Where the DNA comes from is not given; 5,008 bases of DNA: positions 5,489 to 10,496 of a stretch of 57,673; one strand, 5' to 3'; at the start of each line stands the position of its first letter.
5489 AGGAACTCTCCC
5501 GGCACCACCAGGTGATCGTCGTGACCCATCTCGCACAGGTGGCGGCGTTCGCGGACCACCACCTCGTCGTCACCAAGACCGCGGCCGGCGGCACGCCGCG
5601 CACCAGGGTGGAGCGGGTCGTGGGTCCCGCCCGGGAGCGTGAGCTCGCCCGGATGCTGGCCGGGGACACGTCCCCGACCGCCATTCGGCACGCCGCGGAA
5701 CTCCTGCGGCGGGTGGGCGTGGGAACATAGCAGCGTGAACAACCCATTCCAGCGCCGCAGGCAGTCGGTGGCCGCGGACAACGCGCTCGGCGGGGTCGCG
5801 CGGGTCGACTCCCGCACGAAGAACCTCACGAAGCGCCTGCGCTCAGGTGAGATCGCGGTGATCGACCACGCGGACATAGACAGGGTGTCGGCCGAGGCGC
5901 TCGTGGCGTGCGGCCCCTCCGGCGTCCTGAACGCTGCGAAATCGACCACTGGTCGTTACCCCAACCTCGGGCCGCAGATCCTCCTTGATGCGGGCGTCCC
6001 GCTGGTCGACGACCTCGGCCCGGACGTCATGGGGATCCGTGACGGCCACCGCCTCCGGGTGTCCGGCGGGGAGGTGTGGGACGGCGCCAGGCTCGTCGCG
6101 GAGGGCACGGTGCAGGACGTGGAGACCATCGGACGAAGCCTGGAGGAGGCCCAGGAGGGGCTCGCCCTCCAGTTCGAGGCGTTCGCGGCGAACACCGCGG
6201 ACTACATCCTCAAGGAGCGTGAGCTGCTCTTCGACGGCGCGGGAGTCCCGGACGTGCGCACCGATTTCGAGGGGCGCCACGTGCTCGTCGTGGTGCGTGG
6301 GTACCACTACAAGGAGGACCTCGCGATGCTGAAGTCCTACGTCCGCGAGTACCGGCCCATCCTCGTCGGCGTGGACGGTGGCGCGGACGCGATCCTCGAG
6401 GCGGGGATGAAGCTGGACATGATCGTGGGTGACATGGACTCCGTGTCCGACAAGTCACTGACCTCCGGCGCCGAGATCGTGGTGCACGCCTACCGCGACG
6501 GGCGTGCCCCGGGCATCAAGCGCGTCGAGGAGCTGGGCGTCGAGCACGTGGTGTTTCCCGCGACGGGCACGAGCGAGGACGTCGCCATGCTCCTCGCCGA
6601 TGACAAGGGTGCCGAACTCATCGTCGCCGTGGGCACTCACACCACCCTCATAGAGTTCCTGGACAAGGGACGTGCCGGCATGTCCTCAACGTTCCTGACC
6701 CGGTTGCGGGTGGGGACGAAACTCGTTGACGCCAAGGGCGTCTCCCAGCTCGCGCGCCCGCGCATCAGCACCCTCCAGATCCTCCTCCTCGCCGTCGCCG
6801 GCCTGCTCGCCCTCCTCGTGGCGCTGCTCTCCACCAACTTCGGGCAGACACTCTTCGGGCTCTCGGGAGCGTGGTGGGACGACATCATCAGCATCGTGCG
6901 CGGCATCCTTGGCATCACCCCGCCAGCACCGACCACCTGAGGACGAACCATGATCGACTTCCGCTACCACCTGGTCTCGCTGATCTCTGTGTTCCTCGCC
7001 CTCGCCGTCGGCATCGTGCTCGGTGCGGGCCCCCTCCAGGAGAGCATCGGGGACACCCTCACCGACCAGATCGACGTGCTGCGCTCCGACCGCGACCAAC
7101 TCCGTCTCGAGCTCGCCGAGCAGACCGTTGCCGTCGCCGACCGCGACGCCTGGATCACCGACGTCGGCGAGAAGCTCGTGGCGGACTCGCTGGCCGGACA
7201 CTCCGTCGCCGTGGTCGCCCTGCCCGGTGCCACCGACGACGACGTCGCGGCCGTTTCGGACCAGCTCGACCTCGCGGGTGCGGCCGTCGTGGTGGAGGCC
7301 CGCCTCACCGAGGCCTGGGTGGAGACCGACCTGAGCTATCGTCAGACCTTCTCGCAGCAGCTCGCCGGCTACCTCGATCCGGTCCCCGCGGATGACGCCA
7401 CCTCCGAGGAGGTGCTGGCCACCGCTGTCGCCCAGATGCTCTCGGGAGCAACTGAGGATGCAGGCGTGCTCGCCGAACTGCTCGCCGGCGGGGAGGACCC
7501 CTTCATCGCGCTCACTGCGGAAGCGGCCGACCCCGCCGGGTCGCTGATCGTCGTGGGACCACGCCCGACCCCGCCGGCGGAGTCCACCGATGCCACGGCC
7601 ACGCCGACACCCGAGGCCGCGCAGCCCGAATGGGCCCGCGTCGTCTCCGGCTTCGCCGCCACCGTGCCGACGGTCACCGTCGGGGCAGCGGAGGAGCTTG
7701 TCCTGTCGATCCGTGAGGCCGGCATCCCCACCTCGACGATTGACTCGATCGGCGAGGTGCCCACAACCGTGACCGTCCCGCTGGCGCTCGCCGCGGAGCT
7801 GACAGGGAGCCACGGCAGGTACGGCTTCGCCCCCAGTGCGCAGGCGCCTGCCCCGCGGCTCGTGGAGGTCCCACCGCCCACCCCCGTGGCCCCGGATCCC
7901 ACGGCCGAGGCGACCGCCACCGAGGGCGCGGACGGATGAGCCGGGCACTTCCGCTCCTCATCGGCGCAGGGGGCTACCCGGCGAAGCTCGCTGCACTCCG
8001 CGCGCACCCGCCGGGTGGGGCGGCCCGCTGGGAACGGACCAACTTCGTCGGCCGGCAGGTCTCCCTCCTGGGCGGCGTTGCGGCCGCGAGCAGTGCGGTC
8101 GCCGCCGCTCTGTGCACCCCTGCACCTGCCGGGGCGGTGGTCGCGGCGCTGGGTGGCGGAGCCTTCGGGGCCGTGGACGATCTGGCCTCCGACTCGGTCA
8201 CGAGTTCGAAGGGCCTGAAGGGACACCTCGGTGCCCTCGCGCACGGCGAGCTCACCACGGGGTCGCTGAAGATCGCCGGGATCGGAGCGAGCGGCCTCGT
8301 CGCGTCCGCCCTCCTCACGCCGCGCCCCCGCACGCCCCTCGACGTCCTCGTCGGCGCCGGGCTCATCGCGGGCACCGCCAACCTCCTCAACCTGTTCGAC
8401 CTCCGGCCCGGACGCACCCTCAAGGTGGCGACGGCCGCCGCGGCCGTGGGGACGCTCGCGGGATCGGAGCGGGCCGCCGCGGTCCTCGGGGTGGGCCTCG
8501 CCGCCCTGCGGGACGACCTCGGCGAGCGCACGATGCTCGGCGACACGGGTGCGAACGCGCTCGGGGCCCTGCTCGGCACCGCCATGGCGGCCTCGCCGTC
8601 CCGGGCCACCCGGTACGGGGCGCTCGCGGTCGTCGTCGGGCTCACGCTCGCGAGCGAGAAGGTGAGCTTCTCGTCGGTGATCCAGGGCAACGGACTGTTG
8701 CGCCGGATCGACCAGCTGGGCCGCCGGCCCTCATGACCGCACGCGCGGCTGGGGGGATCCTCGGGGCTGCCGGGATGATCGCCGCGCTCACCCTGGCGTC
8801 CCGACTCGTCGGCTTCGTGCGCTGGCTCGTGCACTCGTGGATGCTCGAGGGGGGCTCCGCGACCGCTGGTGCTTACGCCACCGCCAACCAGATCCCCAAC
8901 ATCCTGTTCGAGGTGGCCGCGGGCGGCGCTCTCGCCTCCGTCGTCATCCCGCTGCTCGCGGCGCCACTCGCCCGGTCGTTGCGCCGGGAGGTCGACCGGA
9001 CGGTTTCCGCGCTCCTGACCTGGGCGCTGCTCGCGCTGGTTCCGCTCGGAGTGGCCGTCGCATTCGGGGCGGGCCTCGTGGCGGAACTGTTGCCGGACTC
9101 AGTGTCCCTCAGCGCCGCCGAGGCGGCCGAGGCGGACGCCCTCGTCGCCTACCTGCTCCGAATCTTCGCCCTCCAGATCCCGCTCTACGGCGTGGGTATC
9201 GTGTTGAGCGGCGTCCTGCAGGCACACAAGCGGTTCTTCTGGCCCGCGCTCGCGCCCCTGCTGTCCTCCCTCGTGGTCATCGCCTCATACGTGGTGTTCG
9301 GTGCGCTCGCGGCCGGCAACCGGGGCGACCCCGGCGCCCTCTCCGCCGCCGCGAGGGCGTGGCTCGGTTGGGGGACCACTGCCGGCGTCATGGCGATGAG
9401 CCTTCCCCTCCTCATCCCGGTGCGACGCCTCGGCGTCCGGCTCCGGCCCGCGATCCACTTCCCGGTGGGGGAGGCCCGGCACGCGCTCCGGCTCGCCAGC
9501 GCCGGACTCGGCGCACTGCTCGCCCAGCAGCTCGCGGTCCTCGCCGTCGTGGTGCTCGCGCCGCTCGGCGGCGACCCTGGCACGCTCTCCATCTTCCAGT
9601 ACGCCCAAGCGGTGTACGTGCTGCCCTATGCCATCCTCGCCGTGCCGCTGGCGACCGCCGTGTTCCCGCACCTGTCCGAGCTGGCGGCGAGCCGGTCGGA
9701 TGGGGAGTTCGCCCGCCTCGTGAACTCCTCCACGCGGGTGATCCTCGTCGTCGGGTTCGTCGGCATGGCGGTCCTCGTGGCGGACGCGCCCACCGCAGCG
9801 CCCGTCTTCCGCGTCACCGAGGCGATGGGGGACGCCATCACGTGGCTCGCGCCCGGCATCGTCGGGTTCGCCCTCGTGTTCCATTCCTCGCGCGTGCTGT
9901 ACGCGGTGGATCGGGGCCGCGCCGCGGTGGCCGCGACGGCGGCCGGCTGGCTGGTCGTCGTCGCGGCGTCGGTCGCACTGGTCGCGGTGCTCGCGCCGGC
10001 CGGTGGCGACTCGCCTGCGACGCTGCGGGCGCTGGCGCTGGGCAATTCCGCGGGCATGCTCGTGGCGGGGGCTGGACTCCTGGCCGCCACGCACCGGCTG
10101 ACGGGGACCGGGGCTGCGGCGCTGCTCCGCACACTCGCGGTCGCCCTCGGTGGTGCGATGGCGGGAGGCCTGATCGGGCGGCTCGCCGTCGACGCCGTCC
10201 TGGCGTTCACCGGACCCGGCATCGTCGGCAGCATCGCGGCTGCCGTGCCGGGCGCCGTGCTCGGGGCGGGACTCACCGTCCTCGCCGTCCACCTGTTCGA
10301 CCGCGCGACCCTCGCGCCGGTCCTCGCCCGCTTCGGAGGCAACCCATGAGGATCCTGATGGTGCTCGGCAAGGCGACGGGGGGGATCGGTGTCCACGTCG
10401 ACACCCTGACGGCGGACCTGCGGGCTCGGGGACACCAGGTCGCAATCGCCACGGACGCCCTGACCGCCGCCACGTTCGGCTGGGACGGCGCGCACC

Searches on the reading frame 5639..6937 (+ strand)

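Call 53: search_protein_families(library=pfam, proteins=[window:5639-6937:+], max_evalue=0.0001)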
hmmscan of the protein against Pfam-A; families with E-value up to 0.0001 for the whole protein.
window:5639-6937:+ (433 aa): 2 families
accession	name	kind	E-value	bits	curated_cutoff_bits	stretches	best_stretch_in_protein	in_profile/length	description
PF12555.13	SteA-like_C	-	5.5e-13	49.2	26.4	1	366-416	1-51/52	SteA-like C-terminal domain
PF04263.21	TPK_catalytic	-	7.5e-07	29.5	30.7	1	240-275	9-44/113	Thiamin pyrophosphokinase, catalytic domain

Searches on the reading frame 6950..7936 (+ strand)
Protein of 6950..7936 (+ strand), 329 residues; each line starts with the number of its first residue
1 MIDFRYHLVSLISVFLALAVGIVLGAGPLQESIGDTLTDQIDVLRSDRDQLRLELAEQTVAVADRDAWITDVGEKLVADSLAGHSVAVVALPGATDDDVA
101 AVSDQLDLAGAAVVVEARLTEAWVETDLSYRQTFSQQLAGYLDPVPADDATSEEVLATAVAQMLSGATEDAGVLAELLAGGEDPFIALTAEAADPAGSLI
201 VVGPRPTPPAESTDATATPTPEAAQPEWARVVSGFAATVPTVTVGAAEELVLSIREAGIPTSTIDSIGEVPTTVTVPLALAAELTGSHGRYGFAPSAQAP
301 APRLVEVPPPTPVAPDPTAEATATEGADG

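Call 53: search_protein_families(library=pfam, proteins=[window:6950-7936:+], max_evalue=0.0001)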
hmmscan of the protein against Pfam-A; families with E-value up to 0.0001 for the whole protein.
window:6950-7936:+ (329 aa): 1 family
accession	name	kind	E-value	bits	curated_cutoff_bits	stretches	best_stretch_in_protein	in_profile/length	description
PF11382.13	MctB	-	5.4e-62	210.7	25.6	1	1-302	1-306/306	Copper transport outer membrane protein, MctB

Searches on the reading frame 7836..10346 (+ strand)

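Call 54: search_protein_families(library=pfam, proteins=[window:7836-10346:+], max_evalue=0.0001)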
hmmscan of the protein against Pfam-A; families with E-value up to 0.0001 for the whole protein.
window:7836-10346:+ (837 aa): 1 family
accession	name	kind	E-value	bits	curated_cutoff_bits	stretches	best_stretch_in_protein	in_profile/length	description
PF03023.19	MurJ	-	1.1e-45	156.6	27.4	1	339-764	6-412/451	Lipid II flippase MurJ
